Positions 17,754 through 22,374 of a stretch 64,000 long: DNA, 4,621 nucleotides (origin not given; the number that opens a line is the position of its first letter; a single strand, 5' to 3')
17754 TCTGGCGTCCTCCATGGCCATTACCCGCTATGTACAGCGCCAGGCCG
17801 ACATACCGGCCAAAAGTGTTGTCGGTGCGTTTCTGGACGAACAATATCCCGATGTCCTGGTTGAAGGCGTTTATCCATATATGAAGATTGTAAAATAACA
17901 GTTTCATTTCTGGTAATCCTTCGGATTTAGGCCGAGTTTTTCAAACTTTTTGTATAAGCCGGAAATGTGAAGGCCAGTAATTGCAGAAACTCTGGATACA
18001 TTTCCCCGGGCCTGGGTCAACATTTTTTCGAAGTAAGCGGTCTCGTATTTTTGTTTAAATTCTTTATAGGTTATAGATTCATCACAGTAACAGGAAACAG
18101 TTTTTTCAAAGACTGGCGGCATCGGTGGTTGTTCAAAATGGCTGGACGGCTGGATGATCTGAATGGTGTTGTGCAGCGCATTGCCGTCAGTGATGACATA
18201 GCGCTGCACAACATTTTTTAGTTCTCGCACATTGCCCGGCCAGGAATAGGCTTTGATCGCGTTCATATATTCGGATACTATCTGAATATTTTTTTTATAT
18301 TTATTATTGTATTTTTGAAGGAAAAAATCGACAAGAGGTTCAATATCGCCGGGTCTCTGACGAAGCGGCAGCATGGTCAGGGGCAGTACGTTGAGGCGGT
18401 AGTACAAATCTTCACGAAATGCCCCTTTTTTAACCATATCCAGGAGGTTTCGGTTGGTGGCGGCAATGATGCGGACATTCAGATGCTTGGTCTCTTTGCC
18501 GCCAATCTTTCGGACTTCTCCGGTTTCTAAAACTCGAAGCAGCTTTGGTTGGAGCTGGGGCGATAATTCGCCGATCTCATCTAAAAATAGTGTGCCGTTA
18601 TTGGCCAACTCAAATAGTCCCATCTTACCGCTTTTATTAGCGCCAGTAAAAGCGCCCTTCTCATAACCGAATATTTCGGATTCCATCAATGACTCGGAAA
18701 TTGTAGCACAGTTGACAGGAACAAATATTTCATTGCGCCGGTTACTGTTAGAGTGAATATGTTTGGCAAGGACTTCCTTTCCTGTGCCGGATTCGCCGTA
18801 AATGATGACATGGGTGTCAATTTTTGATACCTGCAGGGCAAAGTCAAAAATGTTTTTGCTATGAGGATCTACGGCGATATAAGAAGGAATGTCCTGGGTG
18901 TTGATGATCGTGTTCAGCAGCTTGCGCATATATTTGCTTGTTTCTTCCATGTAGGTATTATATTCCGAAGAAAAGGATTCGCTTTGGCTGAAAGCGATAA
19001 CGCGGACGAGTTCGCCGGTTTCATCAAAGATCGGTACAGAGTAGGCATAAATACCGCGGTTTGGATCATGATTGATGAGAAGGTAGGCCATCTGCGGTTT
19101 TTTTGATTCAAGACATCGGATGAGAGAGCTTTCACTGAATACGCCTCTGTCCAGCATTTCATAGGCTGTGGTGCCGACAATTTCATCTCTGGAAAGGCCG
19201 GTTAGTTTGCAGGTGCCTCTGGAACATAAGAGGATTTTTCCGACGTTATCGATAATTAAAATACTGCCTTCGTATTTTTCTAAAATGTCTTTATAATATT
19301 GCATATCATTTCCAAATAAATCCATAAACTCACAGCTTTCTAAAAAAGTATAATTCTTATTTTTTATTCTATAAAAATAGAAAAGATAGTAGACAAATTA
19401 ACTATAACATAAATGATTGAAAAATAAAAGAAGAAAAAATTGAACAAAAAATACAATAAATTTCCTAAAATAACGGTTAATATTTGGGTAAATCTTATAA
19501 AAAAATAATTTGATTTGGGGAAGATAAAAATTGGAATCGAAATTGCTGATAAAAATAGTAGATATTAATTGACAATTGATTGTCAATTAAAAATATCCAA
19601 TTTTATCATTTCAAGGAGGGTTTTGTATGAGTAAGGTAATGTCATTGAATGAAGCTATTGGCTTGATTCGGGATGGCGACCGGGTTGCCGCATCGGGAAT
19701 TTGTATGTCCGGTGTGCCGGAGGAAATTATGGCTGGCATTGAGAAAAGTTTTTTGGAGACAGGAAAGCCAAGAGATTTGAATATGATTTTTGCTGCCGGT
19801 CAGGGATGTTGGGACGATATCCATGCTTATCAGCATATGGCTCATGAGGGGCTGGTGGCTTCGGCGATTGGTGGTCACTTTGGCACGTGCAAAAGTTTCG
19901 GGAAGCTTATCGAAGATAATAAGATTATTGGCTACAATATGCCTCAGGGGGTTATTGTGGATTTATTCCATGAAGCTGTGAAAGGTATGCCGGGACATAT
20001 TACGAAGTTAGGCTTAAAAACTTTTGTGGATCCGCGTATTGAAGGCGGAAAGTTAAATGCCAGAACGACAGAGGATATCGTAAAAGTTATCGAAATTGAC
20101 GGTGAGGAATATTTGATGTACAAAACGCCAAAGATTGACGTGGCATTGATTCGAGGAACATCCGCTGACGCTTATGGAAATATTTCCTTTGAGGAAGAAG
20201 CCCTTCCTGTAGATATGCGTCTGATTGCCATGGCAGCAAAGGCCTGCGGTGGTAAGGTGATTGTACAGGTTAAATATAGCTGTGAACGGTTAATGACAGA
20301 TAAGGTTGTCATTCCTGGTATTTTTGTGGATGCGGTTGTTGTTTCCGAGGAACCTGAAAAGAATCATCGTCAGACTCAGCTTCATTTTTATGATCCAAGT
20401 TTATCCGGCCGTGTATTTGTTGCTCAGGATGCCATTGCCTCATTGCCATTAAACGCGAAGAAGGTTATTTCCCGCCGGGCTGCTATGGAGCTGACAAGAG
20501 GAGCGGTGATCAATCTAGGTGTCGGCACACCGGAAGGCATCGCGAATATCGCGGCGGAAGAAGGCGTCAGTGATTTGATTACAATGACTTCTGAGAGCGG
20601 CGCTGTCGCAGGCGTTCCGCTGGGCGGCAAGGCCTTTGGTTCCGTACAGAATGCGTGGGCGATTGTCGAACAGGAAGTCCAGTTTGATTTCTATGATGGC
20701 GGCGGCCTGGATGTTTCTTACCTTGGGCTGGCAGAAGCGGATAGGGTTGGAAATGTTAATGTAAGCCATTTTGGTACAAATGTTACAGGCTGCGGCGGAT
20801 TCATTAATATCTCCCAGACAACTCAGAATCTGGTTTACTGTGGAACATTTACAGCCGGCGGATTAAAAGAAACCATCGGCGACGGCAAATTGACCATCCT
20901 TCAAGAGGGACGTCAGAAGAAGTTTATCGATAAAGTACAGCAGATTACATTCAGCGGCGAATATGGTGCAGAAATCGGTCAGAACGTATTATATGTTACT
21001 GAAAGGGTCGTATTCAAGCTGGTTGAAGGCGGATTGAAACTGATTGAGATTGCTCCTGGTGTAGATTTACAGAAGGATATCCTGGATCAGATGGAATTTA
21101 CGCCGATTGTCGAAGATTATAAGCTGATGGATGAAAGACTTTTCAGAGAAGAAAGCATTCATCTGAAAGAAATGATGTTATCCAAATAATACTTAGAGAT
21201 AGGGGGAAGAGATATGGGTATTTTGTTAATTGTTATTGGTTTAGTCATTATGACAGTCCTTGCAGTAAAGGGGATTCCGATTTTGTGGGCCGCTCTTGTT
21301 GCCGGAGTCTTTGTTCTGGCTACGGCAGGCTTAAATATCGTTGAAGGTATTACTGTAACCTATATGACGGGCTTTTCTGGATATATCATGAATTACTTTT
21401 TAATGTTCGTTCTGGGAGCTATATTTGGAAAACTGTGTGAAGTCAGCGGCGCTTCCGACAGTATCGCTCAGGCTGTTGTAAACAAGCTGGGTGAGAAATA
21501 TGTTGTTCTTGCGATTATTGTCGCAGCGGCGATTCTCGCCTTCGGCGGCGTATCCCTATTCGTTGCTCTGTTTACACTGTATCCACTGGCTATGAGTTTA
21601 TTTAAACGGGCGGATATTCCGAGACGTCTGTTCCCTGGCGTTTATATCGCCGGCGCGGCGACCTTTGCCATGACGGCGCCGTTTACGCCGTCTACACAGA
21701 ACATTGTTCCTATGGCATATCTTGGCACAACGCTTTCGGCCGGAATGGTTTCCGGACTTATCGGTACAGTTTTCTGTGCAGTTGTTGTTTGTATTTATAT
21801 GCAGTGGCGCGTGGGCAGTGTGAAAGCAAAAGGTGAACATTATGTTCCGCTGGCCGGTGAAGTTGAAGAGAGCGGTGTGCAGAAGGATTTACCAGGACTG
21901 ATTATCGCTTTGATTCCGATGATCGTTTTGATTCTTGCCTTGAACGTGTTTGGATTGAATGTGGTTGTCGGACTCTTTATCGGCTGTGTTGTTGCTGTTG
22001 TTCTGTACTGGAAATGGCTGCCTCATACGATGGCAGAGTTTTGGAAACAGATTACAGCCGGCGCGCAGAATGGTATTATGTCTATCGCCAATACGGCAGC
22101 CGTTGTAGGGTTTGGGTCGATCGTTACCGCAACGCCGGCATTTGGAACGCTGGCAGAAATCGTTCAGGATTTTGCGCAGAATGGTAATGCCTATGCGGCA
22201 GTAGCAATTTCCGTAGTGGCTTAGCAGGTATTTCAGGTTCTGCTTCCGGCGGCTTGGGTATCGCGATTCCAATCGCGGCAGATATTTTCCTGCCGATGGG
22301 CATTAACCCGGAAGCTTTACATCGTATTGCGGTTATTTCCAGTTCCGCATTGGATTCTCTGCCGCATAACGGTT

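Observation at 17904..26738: Sigma54-controlled operon for CoA-dependent dehydration and reduction of an imported hydroxy or unsaturated acid, with both crotonase and MaoC hydratases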

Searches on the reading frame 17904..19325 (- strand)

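Call 3: search_protein_families(library=pfam, proteins=[window:17904-19325:-])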
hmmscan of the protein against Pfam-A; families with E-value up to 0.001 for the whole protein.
window:17904-19325:- (473 aa): 9 families
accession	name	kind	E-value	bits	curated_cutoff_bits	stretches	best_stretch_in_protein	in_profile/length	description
PF00158.32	Sigma54_activat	-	1.7e-67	226.8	20.2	1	153-316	5-167/168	Sigma-54 interaction domain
PF25601.1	AAA_lid_14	-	1.8e-20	73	27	1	322-381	1-61/87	AAA+ ATPase lid domain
PF14532.12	Sigma54_activ_2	-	1.5e-17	64.5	25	1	165-321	16-138/138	Sigma-54 interaction domain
PF07728.20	AAA_5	-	6.2e-09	36.4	22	1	172-293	1-124/139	AAA domain (dynein-related subfamily)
PF07724.20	AAA_2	-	2.2e-08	34.7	27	1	173-299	6-132/166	AAA domain (Cdc48 subfamily)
PF01078.27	Mg_chelatase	-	1.1e-07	31.9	20.3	1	162-291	13-157/207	Magnesium chelatase, subunit ChlI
PF00004.35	AAA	-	7.7e-07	30.1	21.2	1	173-299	1-115/131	ATPase family associated with various cellular activities (AAA)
PF13426.13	PAS_9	-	8.5e-06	26.4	27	1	21-113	3-98/103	PAS domain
PF00989.32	PAS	-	0.0001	22.7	22.6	1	11-58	3-50/113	PAS fold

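Call 4: search_protein_families(library=ncbifam, proteins=[window:17904-19325:-])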
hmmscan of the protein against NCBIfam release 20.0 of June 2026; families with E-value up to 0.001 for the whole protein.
window:17904-19325:- (473 aa): 29 families (the best 25 are shown)
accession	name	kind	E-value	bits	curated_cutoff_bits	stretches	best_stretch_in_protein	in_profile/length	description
NF041552.1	TF_PrdR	equivalog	1.7e-105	353.5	795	1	9-463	134-575/577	sigma-54 dependent transcriptional regulator PrdR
TIGR01817.1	nifA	equivalog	2.5e-93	313.7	528.85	1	150-382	199-431/534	nif-specific transcriptional activator NifA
NF008469.0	PRK11361.1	equivalog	2.4e-87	293.5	714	1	146-470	142-460/461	acetoacetate metabolism transcriptional regulator AtoC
NF003451.0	PRK05022.1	equivalog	2.9e-87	293.5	476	1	165-467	208-511/512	nitric oxide reductase transcriptional regulator NorR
TIGR02915.1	PEP_resp_reg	equivalog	8.6e-85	285.2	502.6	1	134-466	127-444/445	PEP-CTERM-box response regulator transcription factor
NF038308.1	RNA_repair_RtcR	equivalog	6.1e-81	272.9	650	1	165-379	198-421/530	RNA repair transcriptional activator RtcR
NF050807.1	TransRegFlbDCaul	equivalog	2.4e-79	267.3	750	1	143-461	114-435/454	sigma-54-dependent transcriptional regulator FlbD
TIGR02329.1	propionate_PrpR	equivalog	6.8e-77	259.3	499.2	1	162-458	227-521/526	propionate catabolism operon regulatory protein PrpR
TIGR01818.1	ntrC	equivalog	2.4e-75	254.1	558.6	1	145-460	132-459/463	nitrogen regulation protein NR(I)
NF041906.1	V4R_TF_MobR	exception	3.2e-75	253.6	999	1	159-459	244-539/544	phenol degradation transcriptional regulator MobR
NF008085.0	PRK10820.1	equivalog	3.3e-74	250.4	576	1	14-386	85-444/520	transcriptional regulator TyrR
TIGR02974.1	phageshock_pspF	equivalog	9.8e-74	248.5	443.55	1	158-390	10-245/336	phage shock protein operon transcriptional activator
NF049963.1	RespRegFlgRCampy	domain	2.3e-72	244.2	750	1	144-380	131-367/429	fla regulon two-component system response regulator FlgR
NF011953.0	PRK15424.1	equivalog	2.6e-72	244.2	703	1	166-390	238-464/538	propionate catabolism operon regulatory protein PrpR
NF011958.0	PRK15429.1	equivalog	6e-71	240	830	1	165-407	397-636/692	formate hydrogenlyase transcriptional activator FlhA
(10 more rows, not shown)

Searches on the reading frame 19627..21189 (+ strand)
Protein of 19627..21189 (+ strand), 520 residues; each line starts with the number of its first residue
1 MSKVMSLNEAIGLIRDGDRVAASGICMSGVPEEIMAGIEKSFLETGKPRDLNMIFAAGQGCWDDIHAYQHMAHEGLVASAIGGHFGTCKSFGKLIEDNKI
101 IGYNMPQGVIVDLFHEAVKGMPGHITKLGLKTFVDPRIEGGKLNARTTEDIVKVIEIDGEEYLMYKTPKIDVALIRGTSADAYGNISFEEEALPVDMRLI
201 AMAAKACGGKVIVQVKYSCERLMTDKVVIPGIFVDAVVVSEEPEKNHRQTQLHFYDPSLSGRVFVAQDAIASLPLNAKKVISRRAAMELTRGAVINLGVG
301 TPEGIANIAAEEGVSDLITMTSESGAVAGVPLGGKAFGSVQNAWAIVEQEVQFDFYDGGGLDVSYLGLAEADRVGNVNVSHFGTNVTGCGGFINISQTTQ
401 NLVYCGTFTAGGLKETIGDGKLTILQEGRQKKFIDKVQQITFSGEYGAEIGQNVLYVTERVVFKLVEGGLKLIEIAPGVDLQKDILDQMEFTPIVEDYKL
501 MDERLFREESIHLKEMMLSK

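Call 3: search_protein_families(library=pfam, proteins=[window:19627-21189:+])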
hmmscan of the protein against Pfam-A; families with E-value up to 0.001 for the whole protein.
window:19627-21189:+ (520 aa): 1 family
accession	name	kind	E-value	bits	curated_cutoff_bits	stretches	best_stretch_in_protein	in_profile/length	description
PF01144.29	CoA_trans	-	1.1e-32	113.7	23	2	5-239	2-216/217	Coenzyme A transferase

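Call 4: search_protein_families(library=ncbifam, proteins=[window:19627-21189:+])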
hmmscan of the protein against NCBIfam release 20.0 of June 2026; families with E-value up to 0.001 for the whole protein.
window:19627-21189:+ (520 aa): 4 families
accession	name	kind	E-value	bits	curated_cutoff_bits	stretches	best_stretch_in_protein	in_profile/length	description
NF052271.1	Staph_FadX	equivalog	2.9e-133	445.2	750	1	3-517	2-517/523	fatty acid degradation protein FadX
NF007394.0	PRK09920.1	equivalog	4.5e-16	59.1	315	1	2-242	3-218/219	acetate CoA-transferase subunit alpha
TIGR02429.1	pcaI_scoA_fam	subfamily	7.3e-14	51.6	128.5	1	4-240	6-219/222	3-oxoacid CoA-transferase subunit A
TIGR02428.1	pcaJ_scoB_fam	subfamily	2.8e-10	39.9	243.55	1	277-404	2-139/207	3-oxoacid CoA-transferase subunit B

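Call 12: find_homologous_proteins(query=window:19627-21189:+)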
Query window:19627-21189:+ (520 aa): 8000 proteins with E <= 0.001 among 8000 candidates; the best 120 are listed. Only proteins of 286 to 910 residues were searched: fused or split forms outside these lengths cannot appear, so this answer is no evidence that the protein stands alone or is whole; lengths 'longer' or 'shorter' looks for them.
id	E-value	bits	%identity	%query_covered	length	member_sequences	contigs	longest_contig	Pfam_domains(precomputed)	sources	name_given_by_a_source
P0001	0.0e+0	1122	96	100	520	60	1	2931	PF01144.30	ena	-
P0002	0.0e+0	1023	86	100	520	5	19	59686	PF01144.30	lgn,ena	-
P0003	0.0e+0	1011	85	100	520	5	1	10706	PF01144.30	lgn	-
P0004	1.4e-291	985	83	100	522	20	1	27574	PF01144.30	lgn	-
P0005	4.6e-291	984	82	100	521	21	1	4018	PF01144.30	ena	-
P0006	1.6e-289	979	81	100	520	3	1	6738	PF01144.30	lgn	-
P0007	1.1e-284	963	80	100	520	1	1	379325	PF01144.30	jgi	-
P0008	3.9e-283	958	79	100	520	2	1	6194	PF01144.30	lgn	-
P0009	2.8e-282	955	81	100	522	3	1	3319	PF01144.30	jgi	jgi:propionate CoA-transferase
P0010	1.8e-281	952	80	100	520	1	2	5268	PF01144.30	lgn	-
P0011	1.9e-273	926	78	100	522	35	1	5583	PF01144.30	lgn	-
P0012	1.4e-270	916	100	79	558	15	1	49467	PF01144.30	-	-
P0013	1.4e-265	900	74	100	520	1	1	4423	PF01144.30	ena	-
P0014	1.5e-265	900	76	99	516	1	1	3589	PF01144.30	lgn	-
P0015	3.0e-245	833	71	100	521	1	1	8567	PF01144.30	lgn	-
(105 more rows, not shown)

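Call 14: find_encoding_contigs(protein=P0002, flank=9000, max_places=4)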
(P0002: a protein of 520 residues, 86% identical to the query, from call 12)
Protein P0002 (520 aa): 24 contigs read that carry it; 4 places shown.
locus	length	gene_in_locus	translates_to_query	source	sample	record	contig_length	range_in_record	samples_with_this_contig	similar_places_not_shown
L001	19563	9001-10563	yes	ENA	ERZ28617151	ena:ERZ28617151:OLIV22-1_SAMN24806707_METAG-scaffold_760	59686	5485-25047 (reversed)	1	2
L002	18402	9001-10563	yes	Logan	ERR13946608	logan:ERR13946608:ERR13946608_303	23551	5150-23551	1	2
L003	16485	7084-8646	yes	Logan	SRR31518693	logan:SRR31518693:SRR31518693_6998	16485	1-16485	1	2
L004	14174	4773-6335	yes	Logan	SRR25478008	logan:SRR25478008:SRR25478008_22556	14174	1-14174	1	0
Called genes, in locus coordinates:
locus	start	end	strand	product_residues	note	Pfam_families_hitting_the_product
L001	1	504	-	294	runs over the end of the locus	PF00781:DAGK_cat, PF19279:YegS_C (weak)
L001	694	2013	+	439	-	PF00696:AA_kinase, PF13840:ACT_7 (weak), PF01842:ACT (weak), PF22468:ACT_9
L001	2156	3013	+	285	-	PF00497:SBP_bac_3, PF12974:Phosphonate-bd (weak)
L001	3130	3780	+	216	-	PF00528:BPD_transp_1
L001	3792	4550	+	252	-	PF00005:ABC_tran, PF13304:AAA_21, PF02463:SMC_N (weak)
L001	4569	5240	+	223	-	PF01791:DeoC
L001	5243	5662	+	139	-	PF00383:dCMP_cyt_deam_1, PF08211:dCMP_cyt_deam_2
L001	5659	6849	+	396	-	PF01676:Metalloenzyme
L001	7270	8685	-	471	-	PF00989:PAS (faint), PF00158:Sigma54_activat, PF01078:Mg_chelatase (faint), PF14532:Sigma54_activ_2, PF07724:AAA_2 (weak), PF07728:AAA_5 (weak), PF25601:AAA_lid_14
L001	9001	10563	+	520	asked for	PF01144:CoA_trans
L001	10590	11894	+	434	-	PF02447:GntP_permease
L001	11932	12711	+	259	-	PF00378:ECH_1, PF16113:ECH_2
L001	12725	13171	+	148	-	PF01575:MaoC_dehydratas, PF13452:FAS1_DH_region (weak)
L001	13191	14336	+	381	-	PF02771:Acyl-CoA_dh_N, PF02770:Acyl-CoA_dh_M, PF00441:Acyl-CoA_dh_1, PF08028:Acyl-CoA_dh_2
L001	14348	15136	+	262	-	PF01012:ETF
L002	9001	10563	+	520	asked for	PF01144:CoA_trans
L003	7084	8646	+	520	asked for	PF01144:CoA_trans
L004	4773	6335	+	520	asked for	PF01144:CoA_trans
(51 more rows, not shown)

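Call 15: find_encoding_contigs(protein=P0012, flank=9000, max_places=4)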
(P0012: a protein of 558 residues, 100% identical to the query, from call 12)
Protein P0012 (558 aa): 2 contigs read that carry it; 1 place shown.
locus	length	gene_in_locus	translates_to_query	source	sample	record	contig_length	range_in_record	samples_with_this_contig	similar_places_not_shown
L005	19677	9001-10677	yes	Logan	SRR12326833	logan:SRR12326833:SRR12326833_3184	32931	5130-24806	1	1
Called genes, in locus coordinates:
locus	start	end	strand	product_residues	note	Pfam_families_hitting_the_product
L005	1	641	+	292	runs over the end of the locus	PF00497:SBP_bac_3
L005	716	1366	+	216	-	PF00528:BPD_transp_1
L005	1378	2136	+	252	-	PF02463:SMC_N (faint), PF00005:ABC_tran, PF13304:AAA_21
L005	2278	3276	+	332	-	PF01145:Band_7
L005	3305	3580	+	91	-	PF07878:RHH_5 (weak)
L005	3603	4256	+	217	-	PF01791:DeoC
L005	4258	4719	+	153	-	PF00383:dCMP_cyt_deam_1, PF08211:dCMP_cyt_deam_2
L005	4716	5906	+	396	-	PF01676:Metalloenzyme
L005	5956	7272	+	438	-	PF06541:ABC_trans_CmpB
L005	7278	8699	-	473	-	PF00004:AAA (faint), PF00989:PAS (faint), PF13426:PAS_9 (faint), PF00158:Sigma54_activat, PF14532:Sigma54_activ_2, PF07724:AAA_2, PF07728:AAA_5, PF25601:AAA_lid_14, +1 more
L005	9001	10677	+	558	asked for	PF01144:CoA_trans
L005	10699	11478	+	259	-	PF00378:ECH_1, PF16113:ECH_2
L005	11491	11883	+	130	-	PF01575:MaoC_dehydratas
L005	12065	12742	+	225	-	PF02770:Acyl-CoA_dh_M (weak), PF00441:Acyl-CoA_dh_1, PF08028:Acyl-CoA_dh_2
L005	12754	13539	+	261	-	PF01012:ETF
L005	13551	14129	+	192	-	PF01012:ETF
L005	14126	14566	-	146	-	PF12953:DUF3842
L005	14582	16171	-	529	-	PF00009:GTP_EFTU, PF01926:MMR_HSR1 (faint), PF22042:EF-G_D2, PF03144:GTP_EFTU_D2, PF16658:RF3_C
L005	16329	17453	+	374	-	PF03372:Exo_endo_phos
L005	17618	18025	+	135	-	PF04542:Sigma70_r2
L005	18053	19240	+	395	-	PF13786:DUF4179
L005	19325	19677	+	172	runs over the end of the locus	-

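Call 30: search_solved_structures(query=window:19627-21189:+, max_evalue=1e-10)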
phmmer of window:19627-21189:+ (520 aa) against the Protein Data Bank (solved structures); distinct sequences matched with E-value up to 1e-10: 8.
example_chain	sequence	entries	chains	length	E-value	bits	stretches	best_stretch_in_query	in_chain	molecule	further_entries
2ahu_A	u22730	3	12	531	8.7e-127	426.9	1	4-509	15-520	putative enzyme ydiF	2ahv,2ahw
6lp1_A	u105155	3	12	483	3e-14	55.7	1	2-398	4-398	Succinyl-CoA:3-ketoacid-coenzyme A transferase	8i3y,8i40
9xmy_A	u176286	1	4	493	3.2e-14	55.6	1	2-398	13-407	Succinyl-CoA:3-ketoacid-coenzyme A transferase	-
1k6d_A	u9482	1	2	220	4.8e-13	51.7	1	2-243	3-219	ACETATE COA-TRANSFERASE ALPHA SUBUNIT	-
5dbn_A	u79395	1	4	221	4.9e-13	51.7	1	2-243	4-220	Acetate CoA-transferase subunit alpha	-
8k9h_B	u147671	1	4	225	1.1e-12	50.6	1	2-238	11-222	Acetoacetate:butyrate/acetate coenzyme A transferase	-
3rrl_A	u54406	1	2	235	6.6e-12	48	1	4-246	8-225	Succinyl-CoA:3-ketoacid-coenzyme A transferase subunit A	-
4kgb_A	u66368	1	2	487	1.9e-11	46.4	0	8-395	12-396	Succinyl-CoA:3-ketoacid-coenzyme A transferase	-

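Call 33: find_related_loci(query=window:19627-21189:+, collection=genome_contigs, flank=9000)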
Query window:19627-21189:+ (520 aa) in genome_contigs; peptide patterns used: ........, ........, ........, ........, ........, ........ (x = any residue, [..] = any of these).
26 stretches matched a pattern; 2 encode a relative of the query (tblastn E <= 1e-3); 2 distinct loci.
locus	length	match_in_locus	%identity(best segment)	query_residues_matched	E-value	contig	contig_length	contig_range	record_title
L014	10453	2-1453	97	37-520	0e+0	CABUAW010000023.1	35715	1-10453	MAG TPA_asm: uncultured Lachnospiraceae bacterium isolate MGYG-HGUT-03828 genome assembly, contig: GUT_GENOME244875_23, 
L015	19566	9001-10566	83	1-520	0e+0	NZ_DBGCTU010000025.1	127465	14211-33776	MAG: Frisingicoccus sp. isolate MAG11754 contig25, whole genome shotgun sequence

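Call 38: find_encoding_contigs(protein=L005:10699-11478:+, flank=6500, max_places=10)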
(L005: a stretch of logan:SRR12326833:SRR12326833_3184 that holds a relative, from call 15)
Protein L005:10699-11478:+ (259 aa): 2 contigs read that carry it; 1 place shown.
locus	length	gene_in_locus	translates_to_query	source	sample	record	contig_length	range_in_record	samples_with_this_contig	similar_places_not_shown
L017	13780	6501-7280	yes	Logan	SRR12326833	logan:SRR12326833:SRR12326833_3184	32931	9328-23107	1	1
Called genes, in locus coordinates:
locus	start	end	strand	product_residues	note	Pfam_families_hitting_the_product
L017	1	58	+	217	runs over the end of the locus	PF01791:DeoC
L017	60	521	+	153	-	PF00383:dCMP_cyt_deam_1, PF08211:dCMP_cyt_deam_2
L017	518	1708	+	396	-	PF01676:Metalloenzyme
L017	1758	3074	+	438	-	PF06541:ABC_trans_CmpB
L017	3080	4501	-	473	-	PF00004:AAA (faint), PF00989:PAS (faint), PF13426:PAS_9 (faint), PF00158:Sigma54_activat, PF14532:Sigma54_activ_2, PF07724:AAA_2, PF07728:AAA_5, PF25601:AAA_lid_14, +1 more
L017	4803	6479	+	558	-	PF01144:CoA_trans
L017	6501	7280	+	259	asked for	PF00378:ECH_1, PF16113:ECH_2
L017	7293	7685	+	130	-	PF01575:MaoC_dehydratas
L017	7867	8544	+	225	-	PF02770:Acyl-CoA_dh_M (weak), PF00441:Acyl-CoA_dh_1, PF08028:Acyl-CoA_dh_2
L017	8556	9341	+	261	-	PF01012:ETF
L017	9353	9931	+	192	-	PF01012:ETF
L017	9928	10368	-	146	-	PF12953:DUF3842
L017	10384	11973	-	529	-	PF00009:GTP_EFTU, PF01926:MMR_HSR1 (faint), PF22042:EF-G_D2, PF03144:GTP_EFTU_D2, PF16658:RF3_C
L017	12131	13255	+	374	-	PF03372:Exo_endo_phos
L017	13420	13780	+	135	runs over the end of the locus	PF04542:Sigma70_r2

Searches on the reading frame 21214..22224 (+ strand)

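Call 3: search_protein_families(library=pfam, proteins=[window:21214-22224:+])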
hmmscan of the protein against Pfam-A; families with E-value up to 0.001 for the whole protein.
window:21214-22224:+ (336 aa): 2 families
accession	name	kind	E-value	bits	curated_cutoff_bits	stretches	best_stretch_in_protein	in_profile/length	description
PF02447.22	GntP_permease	-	2.7e-14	53.2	22.5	1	3-240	3-235/440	GntP family permease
PF03600.22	CitMHS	-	4.4e-06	26.5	31.9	1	13-327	6-326/336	Citrate transporter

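Call 4: search_protein_families(library=ncbifam, proteins=[window:21214-22224:+])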
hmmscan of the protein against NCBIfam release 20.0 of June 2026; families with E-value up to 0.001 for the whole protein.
window:21214-22224:+ (336 aa): 4 families
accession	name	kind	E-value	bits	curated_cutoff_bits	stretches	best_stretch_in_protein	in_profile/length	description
NF007459.0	PRK10034.1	equivalog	1.5e-12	47.4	647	1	2-243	5-243/447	gluconate permease GntP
TIGR00791.1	gntP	subfamily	6.6e-10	38.6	292.75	1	2-242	2-240/439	gluconate:H+ symporter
NF007332.0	PRK09821.1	equivalog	6.5e-06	25.3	524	1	6-149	10-151/454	GntP family transporter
NF011560.0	PRK14984.1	equivalog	0.00085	18.7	744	1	2-189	2-189/438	gluconate transporter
